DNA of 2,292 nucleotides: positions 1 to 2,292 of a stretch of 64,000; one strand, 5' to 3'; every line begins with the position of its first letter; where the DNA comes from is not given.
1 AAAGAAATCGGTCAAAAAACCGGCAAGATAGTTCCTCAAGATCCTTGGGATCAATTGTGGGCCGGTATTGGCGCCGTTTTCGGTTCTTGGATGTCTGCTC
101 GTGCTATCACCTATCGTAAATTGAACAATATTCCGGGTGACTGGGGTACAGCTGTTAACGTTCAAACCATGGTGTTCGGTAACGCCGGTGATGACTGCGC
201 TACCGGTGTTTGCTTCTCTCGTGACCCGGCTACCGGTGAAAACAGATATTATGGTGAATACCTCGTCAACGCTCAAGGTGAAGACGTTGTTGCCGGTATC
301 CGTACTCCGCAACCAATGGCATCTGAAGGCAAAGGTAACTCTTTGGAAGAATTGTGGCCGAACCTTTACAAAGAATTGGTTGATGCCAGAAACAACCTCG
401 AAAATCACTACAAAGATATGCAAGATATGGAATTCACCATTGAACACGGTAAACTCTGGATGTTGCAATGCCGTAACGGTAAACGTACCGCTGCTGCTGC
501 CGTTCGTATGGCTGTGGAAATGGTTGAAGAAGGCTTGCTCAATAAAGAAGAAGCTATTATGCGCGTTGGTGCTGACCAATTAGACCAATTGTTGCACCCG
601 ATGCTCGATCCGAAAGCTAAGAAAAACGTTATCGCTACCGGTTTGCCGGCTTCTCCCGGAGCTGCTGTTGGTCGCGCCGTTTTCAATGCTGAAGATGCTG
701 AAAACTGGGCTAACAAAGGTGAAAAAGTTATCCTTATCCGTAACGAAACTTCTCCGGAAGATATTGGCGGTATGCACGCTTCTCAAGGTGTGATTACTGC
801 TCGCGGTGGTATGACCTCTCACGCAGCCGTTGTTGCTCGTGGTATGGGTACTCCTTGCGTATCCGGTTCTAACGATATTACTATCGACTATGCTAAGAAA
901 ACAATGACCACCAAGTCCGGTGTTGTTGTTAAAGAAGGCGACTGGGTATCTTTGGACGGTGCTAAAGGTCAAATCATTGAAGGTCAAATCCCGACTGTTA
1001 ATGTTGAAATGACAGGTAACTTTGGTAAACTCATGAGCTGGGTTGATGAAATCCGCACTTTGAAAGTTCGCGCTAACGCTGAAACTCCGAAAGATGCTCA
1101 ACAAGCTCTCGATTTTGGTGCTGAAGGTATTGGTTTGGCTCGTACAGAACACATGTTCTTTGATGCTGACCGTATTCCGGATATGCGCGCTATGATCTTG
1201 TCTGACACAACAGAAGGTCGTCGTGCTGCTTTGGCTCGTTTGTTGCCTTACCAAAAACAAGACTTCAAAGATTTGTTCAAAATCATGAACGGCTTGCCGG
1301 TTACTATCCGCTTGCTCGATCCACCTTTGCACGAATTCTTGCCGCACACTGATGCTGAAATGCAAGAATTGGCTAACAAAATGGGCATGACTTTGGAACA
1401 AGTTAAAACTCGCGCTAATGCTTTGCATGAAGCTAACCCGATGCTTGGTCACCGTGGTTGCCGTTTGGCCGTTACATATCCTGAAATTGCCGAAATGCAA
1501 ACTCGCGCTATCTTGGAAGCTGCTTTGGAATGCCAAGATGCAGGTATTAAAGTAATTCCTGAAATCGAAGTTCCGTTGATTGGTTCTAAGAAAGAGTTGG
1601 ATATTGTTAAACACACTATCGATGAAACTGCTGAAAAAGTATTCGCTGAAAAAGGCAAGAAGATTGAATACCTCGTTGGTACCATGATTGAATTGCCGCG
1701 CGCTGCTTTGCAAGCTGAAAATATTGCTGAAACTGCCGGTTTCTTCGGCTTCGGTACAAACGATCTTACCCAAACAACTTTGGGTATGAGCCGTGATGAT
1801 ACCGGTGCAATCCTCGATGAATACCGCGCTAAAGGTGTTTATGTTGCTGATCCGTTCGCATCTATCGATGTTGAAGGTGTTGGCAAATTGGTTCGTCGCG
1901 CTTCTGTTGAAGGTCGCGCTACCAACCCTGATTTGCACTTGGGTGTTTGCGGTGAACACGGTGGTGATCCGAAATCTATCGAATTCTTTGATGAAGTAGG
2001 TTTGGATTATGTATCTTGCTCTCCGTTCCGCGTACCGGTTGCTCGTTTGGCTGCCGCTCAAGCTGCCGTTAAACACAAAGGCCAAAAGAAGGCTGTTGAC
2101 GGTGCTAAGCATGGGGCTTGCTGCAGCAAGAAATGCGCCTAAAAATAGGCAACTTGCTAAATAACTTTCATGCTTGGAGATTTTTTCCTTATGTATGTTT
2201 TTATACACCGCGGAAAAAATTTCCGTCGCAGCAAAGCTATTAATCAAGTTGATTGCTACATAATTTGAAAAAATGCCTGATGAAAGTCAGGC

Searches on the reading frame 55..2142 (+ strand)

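Call 41: search_protein_families(library=ncbifam, proteins=[window:55-2142:+], max_evalue=1e-10)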
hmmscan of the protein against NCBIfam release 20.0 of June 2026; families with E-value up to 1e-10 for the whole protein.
window:55-2142:+ (695 aa): 10 families
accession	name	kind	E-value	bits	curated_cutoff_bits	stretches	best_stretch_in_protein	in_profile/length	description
TIGR01828.1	pyru_phos_dikin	equivalog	0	1056.5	843.45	1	2-672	203-865/865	pyruvate, phosphate dikinase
NF004531.0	PRK05878.1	equivalog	1.9e-102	343.6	456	1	3-349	167-498/534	pyruvate, phosphate dikinase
NF005057.0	PRK06464.1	equivalog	3.8e-62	210.5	598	1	106-671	297-789/798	phosphoenolpyruvate synthase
TIGR01418.1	PEP_synth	equivalog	1.2e-55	189.3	739.75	1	106-661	291-773/784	pyruvate, water dikinase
TIGR01417.1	PTS_I_fam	equivalog_domain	9.7e-40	136.5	341.7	2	457-668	347-537/565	phosphoenolpyruvate--protein phosphotransferase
NF008382.0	PRK11177.1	equivalog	1.7e-33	116.1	824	2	457-662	348-532/575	phosphoenolpyruvate-protein phosphotransferase PtsI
NF008283.0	PRK11061.1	equivalog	9.8e-28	96.8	583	1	457-664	513-698/748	phosphoenolpyruvate--protein phosphotransferase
NF004881.0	PRK06241.2-2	equivalog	1.5e-16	59.9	883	0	195-275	790-868/898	phosphoenolpyruvate synthase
NF004878.0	PRK06241.1-3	subfamily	3e-12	45.5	945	0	195-276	789-868/891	phosphoenolpyruvate synthase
NF004880.0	PRK06241.2-1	equivalog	9.2e-12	43.7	972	0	195-276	737-816/837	phosphoenolpyruvate synthase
